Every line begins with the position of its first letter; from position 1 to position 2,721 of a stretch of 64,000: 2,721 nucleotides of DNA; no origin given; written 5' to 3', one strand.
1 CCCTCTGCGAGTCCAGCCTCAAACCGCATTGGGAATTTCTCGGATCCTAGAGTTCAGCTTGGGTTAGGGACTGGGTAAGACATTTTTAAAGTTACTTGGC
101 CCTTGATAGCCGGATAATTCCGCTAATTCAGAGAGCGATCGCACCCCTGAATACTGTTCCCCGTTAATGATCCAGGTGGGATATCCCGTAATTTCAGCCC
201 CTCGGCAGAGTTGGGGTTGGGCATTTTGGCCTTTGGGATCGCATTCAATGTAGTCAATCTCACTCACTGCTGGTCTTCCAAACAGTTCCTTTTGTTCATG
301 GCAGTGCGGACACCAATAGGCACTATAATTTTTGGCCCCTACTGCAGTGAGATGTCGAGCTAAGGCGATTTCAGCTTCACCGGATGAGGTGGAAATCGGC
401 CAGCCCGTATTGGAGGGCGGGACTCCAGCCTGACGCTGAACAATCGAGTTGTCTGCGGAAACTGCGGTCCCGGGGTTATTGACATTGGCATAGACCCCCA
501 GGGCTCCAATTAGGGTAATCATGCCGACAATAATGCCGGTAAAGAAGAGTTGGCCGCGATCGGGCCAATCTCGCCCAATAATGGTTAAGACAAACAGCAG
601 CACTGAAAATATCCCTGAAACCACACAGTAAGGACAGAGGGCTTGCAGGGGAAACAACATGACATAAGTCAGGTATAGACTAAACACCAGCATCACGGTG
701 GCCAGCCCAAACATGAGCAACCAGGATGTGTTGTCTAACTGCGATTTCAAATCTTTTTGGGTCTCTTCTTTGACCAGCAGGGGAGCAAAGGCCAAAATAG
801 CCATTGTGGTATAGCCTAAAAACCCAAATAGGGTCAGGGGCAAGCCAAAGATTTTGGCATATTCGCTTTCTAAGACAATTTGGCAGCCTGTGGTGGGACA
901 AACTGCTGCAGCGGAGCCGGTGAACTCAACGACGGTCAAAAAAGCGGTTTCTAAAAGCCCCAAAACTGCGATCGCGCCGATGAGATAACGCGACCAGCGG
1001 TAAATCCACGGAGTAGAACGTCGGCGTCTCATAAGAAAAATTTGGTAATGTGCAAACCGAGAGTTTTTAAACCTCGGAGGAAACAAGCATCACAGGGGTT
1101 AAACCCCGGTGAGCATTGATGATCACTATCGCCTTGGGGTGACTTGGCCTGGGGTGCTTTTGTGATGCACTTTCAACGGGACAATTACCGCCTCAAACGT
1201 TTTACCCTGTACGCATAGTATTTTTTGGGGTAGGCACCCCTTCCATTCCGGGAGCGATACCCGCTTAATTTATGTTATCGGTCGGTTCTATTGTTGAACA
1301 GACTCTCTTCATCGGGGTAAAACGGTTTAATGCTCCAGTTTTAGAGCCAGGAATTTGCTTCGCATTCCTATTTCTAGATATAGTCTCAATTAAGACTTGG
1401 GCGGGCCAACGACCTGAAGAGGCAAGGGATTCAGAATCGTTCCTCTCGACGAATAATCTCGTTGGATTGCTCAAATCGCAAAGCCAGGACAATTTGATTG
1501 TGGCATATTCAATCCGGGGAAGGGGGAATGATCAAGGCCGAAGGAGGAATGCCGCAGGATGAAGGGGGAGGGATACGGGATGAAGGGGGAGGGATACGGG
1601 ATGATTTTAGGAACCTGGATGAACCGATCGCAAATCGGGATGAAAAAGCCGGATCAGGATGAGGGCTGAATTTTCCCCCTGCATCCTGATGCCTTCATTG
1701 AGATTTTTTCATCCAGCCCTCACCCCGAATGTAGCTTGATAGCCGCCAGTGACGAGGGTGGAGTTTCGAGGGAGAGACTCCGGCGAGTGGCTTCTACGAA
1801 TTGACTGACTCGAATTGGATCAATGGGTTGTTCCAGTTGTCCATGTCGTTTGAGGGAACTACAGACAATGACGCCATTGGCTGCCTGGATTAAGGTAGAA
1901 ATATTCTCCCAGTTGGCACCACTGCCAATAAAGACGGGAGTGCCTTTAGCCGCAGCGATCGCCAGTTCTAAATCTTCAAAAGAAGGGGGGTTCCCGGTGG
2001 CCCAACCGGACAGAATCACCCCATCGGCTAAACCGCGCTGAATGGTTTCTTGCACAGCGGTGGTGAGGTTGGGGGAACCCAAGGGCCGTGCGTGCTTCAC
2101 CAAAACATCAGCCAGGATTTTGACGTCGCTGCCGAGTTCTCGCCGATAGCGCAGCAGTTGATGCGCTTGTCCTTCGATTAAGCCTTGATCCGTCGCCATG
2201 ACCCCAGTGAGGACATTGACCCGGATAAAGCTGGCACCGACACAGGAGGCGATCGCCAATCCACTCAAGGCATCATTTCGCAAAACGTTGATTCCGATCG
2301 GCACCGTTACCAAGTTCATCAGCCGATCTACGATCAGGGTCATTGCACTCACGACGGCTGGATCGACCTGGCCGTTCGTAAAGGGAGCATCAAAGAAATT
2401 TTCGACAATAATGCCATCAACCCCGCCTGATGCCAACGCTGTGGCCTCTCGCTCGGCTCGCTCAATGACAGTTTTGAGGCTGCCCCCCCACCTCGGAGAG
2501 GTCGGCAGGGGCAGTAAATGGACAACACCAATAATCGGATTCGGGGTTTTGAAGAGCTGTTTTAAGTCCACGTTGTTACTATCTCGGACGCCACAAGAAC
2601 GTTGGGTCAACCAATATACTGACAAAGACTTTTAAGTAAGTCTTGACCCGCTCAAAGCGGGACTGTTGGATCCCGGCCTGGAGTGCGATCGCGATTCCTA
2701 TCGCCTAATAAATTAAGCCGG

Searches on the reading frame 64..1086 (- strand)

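Call 33: search_protein_families(library=pfam, proteins=[window:64-1086:-], max_evalue=0.01)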
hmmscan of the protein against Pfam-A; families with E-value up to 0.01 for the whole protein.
window:64-1086:- (340 aa): 1 family
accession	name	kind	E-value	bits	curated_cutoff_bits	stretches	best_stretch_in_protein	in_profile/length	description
PF07884.19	VKOR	-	4.5e-33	114.7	27.5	1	35-169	2-134/134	Vitamin K epoxide reductase family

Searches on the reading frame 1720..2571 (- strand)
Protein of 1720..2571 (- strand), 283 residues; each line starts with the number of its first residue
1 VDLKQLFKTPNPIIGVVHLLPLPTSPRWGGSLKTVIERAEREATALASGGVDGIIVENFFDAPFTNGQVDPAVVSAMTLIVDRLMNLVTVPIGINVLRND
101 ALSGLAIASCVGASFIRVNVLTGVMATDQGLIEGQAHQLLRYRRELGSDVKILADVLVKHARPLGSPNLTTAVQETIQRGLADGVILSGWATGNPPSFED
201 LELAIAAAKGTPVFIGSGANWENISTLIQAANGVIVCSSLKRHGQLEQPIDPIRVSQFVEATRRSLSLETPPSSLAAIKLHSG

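Call 31: find_encoding_contigs(protein=window:1723-2571:-, flank=4000, max_places=10)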
Protein seq(283 aa) (283 aa): no gene with exactly this product is on record in the collection.

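Call 33: search_protein_families(library=pfam, proteins=[window:1720-2571:-], max_evalue=0.01)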
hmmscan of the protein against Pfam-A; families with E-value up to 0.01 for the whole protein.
window:1720-2571:- (283 aa): 2 families
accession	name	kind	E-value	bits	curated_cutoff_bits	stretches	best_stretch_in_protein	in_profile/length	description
PF03437.21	BtpA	-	2e-106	355.5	30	1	11-262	3-252/254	BtpA family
PF17763.6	Asparaginase_C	-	0.0078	16.6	34.6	0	171-224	13-66/114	Glutaminase/Asparaginase C-terminal domain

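Call 35: find_homologous_proteins(query=window:1720-2571:-, max_evalue=1e-60)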
Query window:1720-2571:- (283 aa): 5144 proteins with E <= 1e-60 among 8000 candidates; the best 120 are listed.
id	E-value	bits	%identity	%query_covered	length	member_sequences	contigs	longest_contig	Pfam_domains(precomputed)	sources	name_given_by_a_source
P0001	3.3e-179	612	100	100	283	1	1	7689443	PF03437.22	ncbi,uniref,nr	ncbi:photosystem I biogenesis protein BtpA [Oscillatoria acuminata]|uniref:Membrane complex biogenes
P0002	1.1e-177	607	99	100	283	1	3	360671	PF03437.22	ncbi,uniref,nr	ncbi:photosystem I biogenesis protein BtpA [Laspinema palackyanum]|uniref:BtpA/SgcQ family protein n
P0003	1.2e-177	607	99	100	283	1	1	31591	PF03437.22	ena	-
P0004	1.7e-177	606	98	100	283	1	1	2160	PF03437.22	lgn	-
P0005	4.2e-177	605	98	100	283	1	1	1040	PF03437.22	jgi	jgi:hypothetical protein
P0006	4.3e-177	605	98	100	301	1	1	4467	PF03437.22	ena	-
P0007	4.4e-177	605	99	100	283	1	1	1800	PF03437.22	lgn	-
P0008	4.6e-177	605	98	100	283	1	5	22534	PF03437.22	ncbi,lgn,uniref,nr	ncbi:photosystem I biogenesis protein BtpA [Oscillatoria sp. HE19RPO]|uniref:photosystem I biogenesi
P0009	7.3e-177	604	98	100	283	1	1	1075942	PF03437.22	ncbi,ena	-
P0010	1.0e-176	604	99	100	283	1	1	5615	PF03437.22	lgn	-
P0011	2.3e-176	603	98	100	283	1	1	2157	PF03437.22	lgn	-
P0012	2.9e-176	602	98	100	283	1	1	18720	PF03437.22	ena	-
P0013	4.9e-176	602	98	100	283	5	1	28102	PF03437.22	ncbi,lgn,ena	-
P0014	8.3e-176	601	98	100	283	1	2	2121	PF03437.22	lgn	-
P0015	9.3e-176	601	98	100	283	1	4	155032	PF03437.22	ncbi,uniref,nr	ncbi:photosystem I biogenesis protein BtpA [Laspinema olomoucense]|uniref:BtpA/SgcQ family protein n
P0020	3.2e-175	599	97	100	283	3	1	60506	PF03437.22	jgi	-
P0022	9.7e-175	597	97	100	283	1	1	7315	PF03437.22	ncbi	ncbi:MAG: photosystem I biogenesis protein BtpA [Chroococcales cyanobacterium]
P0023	1.5e-174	597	97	100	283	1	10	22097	PF03437.22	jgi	jgi:membrane complex biogenesis BtpA family protein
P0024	1.1e-161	554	90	100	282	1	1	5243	PF03437.22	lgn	-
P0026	6.5e-159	545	89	100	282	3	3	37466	PF03437.22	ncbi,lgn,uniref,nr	ncbi:photosystem I biogenesis protein BtpA [Phormidium sp. CCY1219]|uniref:photosystem I biogenesis 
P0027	5.8e-154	529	89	93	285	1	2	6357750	PF03437.22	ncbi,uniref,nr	ncbi:photosystem I biogenesis protein BtpA [Oxynema aestuarii]|uniref:BtpA/SgcQ family protein n=1 T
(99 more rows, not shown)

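Call 36: find_encoding_contigs(protein=P0009, flank=3000, max_places=3)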
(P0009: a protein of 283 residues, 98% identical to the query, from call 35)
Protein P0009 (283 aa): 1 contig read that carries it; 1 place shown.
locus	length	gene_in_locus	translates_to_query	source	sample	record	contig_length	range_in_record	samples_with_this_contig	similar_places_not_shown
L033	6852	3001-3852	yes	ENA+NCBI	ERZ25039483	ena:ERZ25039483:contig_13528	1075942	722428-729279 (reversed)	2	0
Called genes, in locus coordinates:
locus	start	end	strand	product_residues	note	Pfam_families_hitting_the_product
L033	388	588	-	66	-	-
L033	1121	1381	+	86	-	PF00331:Glyco_hydro_10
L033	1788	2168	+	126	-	-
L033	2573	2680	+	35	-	-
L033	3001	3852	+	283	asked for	PF03437:BtpA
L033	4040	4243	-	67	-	-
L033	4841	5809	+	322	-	PF07884:VKOR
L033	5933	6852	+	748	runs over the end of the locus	PF05226:CHASE2, PF00989:PAS, PF08448:PAS_4, PF13426:PAS_9 (weak), PF00990:GGDEF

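Call 37: find_encoding_contigs(protein=P0008, flank=3000, max_places=3)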
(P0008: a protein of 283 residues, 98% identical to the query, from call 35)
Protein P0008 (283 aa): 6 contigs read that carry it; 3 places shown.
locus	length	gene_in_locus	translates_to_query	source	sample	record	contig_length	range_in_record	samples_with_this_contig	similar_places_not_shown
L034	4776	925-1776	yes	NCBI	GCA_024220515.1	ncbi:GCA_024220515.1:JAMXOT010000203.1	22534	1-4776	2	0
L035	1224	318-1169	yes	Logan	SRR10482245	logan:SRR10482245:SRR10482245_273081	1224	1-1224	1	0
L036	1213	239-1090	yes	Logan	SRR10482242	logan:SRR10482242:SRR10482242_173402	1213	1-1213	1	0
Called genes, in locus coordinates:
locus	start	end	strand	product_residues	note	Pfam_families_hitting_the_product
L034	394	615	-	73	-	-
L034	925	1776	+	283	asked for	PF03437:BtpA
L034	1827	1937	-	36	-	-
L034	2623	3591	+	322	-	PF07884:VKOR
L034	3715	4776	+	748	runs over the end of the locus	PF05226:CHASE2, PF00989:PAS, PF08448:PAS_4, PF13426:PAS_9 (weak), PF00990:GGDEF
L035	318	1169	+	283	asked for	PF03437:BtpA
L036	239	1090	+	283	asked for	PF03437:BtpA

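Call 38: find_encoding_contigs(protein=P0027, flank=3000, max_places=2)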
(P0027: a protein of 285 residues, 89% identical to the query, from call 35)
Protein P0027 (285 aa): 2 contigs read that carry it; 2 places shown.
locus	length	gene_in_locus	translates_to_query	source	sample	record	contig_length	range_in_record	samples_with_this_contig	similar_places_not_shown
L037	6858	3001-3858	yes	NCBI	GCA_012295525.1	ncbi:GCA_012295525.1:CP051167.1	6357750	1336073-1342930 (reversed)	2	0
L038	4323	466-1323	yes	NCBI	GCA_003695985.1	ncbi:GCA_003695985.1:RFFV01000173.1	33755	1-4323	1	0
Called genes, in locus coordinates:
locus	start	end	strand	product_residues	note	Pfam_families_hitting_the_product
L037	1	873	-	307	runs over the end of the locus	PF13472:Lipase_GDSL_2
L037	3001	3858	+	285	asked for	PF03437:BtpA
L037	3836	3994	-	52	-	-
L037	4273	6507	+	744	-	PF05226:CHASE2, PF00989:PAS, PF08448:PAS_4, PF00990:GGDEF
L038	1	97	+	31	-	PF07282:Cas12f1-like_TNB (weak)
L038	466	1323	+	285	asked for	PF03437:BtpA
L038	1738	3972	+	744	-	PF05226:CHASE2, PF00989:PAS, PF08448:PAS_4, PF00990:GGDEF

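Call 39: find_encoding_contigs(protein=P0026, flank=3000, max_places=2)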
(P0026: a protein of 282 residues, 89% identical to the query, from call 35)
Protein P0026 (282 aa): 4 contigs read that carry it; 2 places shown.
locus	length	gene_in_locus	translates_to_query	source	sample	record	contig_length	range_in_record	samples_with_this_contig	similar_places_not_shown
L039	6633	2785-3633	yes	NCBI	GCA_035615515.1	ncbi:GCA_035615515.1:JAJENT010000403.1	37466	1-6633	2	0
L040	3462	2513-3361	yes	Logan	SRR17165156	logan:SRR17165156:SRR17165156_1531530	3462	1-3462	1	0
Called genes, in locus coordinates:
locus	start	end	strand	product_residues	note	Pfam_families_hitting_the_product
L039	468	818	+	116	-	-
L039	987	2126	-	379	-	PF24827:AstE_AspA_cat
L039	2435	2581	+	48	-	-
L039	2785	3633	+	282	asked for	PF03437:BtpA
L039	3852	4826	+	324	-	PF07884:VKOR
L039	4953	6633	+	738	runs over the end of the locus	PF05226:CHASE2, PF00989:PAS, PF08448:PAS_4, PF13188:PAS_8 (faint), PF13426:PAS_9 (weak), PF00990:GGDEF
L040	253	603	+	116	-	-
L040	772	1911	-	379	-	PF24827:AstE_AspA_cat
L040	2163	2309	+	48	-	-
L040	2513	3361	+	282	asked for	PF03437:BtpA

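Call 42: find_encoding_contigs(protein=P0024, flank=3000, max_places=2)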
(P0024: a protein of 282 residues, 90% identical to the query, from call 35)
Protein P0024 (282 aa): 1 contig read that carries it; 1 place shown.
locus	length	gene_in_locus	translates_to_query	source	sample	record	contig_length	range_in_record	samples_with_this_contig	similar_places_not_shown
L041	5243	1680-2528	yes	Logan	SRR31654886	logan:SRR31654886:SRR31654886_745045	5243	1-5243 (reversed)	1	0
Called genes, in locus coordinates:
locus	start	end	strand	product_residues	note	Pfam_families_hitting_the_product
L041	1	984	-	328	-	?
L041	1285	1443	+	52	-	-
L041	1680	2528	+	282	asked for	PF03437:BtpA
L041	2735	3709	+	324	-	PF07884:VKOR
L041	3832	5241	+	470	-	?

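Call 43: find_encoding_contigs(protein=P0022, flank=3000, max_places=2)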
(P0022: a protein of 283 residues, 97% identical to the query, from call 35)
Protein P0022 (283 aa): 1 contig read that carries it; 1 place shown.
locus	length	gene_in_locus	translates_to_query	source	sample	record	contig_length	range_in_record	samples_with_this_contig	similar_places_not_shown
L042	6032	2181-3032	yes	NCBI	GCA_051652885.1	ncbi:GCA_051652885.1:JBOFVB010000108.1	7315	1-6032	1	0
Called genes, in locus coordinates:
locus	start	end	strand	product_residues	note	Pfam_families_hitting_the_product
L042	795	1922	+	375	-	PF12323:HTH_OrfB_IS605, PF01385:OrfB_IS605, PF07282:Cas12f1-like_TNB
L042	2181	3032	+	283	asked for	PF03437:BtpA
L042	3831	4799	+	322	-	PF07884:VKOR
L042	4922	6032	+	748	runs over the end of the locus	PF05226:CHASE2, PF00989:PAS, PF08448:PAS_4, PF13426:PAS_9 (weak), PF00990:GGDEF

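Call 44: find_encoding_contigs(protein=P0020, flank=3000, max_places=2)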
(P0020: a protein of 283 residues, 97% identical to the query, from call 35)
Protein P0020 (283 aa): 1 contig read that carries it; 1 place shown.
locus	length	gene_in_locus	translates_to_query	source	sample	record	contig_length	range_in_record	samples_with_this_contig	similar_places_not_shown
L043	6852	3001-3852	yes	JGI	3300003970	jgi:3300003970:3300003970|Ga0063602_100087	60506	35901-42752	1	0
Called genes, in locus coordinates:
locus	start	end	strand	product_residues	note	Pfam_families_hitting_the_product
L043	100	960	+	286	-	PF00459:Inositol_P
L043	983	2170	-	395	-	PF01882:DUF58 (weak)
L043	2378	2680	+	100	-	-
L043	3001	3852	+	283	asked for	PF03437:BtpA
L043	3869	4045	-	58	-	-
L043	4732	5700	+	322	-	PF07884:VKOR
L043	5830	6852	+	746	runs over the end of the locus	PF05226:CHASE2, PF00989:PAS, PF08448:PAS_4, PF13426:PAS_9 (weak), PF00990:GGDEF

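Call 45: find_encoding_contigs(protein=P0023, flank=3000, max_places=4)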
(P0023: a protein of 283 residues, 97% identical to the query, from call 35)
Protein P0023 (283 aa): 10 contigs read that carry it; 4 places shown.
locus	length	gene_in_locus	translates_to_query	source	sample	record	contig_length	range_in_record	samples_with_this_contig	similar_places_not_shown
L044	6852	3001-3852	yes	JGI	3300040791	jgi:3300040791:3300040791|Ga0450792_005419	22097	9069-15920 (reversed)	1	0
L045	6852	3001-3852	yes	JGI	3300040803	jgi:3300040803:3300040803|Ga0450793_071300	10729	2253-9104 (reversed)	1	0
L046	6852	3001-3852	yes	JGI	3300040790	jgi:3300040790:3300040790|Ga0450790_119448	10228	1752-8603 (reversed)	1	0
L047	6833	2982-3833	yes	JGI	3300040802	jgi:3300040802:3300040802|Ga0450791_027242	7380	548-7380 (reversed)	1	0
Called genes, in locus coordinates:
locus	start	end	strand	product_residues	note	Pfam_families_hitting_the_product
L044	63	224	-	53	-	PF07592:DDE_Tnp_ISAZ013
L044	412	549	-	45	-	-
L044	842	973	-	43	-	-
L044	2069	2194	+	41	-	-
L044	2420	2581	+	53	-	-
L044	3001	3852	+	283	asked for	PF03437:BtpA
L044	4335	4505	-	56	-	-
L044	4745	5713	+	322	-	PF07884:VKOR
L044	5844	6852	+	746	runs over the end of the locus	PF05226:CHASE2, PF00989:PAS, PF08448:PAS_4, PF13426:PAS_9 (weak), PF00990:GGDEF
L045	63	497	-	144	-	PF07592:DDE_Tnp_ISAZ013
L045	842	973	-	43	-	-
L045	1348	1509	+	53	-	-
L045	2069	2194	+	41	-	-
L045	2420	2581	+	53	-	-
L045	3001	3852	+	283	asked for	PF03437:BtpA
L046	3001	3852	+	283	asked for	PF03437:BtpA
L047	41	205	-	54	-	PF07592:DDE_Tnp_ISAZ013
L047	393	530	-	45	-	-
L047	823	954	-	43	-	-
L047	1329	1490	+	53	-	-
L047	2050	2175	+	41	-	-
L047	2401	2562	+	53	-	-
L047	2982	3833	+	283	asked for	PF03437:BtpA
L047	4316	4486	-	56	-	-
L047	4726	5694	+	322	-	PF07884:VKOR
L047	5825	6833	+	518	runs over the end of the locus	?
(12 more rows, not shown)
